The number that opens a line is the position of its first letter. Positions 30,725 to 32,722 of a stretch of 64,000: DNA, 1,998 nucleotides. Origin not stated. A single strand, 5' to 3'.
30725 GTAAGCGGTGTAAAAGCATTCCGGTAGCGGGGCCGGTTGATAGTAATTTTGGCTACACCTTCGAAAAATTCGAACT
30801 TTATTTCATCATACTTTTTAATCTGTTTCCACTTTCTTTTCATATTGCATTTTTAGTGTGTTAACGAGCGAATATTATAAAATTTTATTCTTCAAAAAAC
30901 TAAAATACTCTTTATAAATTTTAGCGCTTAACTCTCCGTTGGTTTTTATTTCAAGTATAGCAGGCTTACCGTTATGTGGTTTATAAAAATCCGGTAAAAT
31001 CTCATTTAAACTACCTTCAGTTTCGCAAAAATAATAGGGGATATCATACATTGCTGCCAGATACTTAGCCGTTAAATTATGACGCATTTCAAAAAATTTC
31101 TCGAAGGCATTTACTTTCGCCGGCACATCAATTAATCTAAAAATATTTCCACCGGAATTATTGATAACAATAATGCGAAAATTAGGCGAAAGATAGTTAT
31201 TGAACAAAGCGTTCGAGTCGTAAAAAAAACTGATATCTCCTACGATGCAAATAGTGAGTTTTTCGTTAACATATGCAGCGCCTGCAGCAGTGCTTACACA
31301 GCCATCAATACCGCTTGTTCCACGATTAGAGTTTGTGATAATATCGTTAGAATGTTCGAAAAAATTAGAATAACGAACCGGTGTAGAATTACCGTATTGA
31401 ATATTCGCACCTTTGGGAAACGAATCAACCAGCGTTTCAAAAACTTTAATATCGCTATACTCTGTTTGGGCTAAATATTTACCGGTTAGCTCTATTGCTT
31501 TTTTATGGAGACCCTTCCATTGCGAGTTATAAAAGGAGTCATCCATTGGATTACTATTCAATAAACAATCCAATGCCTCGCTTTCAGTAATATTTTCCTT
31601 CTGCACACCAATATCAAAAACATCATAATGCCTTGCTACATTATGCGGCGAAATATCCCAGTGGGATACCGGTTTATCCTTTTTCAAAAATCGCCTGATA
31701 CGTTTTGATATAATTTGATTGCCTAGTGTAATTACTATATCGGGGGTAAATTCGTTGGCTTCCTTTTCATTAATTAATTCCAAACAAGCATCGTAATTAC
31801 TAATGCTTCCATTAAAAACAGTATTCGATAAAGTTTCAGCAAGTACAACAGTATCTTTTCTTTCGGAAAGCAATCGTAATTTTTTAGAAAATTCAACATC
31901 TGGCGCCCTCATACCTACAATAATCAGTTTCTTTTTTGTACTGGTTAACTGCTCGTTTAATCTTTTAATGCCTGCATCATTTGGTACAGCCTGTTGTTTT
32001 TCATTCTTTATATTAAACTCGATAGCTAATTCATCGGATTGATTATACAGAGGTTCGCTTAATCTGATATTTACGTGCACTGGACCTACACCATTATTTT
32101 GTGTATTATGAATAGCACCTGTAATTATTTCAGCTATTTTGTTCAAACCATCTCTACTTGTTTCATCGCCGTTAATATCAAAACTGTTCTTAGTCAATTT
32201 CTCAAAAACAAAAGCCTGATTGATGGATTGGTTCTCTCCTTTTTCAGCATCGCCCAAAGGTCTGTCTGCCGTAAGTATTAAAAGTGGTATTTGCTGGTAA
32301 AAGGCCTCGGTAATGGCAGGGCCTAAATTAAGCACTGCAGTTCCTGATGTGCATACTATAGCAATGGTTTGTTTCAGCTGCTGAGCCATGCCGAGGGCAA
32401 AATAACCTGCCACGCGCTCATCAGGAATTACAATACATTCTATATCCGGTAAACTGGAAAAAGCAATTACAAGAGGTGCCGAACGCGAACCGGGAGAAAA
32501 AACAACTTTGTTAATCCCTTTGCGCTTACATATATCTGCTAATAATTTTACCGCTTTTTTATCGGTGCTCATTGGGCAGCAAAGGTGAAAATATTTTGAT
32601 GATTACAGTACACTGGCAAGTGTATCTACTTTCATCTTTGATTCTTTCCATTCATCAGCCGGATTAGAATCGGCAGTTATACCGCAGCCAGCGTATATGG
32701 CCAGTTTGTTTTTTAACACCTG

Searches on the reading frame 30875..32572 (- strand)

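Call 48: search_protein_families(library=ncbifam, proteins=[window:30875-32572:-], max_evalue=0.00001)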
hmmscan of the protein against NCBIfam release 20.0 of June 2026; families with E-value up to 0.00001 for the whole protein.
window:30875-32572:- (565 aa): 33 families (the best 25 are shown)
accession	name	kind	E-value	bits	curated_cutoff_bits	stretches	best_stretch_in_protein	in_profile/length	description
TIGR00173.1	menD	equivalog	1.9e-106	356.9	244.2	1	8-433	3-433/435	2-succinyl-5-enolpyruvyl-6-hydroxy-3-cyclohexene-1-carboxylic-acid synthase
TIGR00118.1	acolac_lg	equivalog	1.1e-16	60.4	538.35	1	8-472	4-464/557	biosynthetic-type acetolactate synthase large subunit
NF006187.0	PRK08322.1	equivalog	1.9e-16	59.6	509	1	6-323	3-310/548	acetolactate synthase large subunit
NF005584.0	PRK07282.1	equivalog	6.4e-16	58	970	1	4-479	9-480/566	acetolactate synthase large subunit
NF006378.0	PRK08617.1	equivalog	7.6e-16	57.5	510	1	3-316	6-312/556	acetolactate synthase AlsS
NF006052.0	PRK08199.1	subfamily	2.1e-15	56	539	1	4-472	7-469/559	thiamine pyrophosphate protein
NF006122.0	PRK08266.1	subfamily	6.1e-13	48.1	571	1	10-454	9-437/543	hypothetical protein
NF006016.1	PRK08155.1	equivalog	1.2e-12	47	870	1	9-453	7-443/554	acetolactate synthase large subunit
TIGR02418.1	acolac_catab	equivalog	1.3e-12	47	551.1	1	9-316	3-303/539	acetolactate synthase AlsS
NF004919.0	PRK06276.1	equivalog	1.7e-12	46.5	866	1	14-456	10-452/582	acetolactate synthase large subunit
NF005712.0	PRK07524.1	subfamily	1.9e-11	43.1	500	1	9-474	7-464/536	5-guanidino-2-oxopentanoate decarboxylase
NF006524.0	PRK08978.1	equivalog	4.6e-11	41.7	738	1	10-456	6-438/548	acetolactate synthase 2 catalytic subunit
NF005228.0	PRK06725.1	equivalog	6.4e-11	41.1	991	1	11-456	22-460/571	acetolactate synthase large subunit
NF008431.0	PRK11269.1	equivalog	1.7e-10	40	791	1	6-326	5-321/591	glyoxylate carboligase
NF006203.0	PRK08327.1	equivalog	1.8e-10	39.9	456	1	6-244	10-254/571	thiamine pyrophosphate-requiring protein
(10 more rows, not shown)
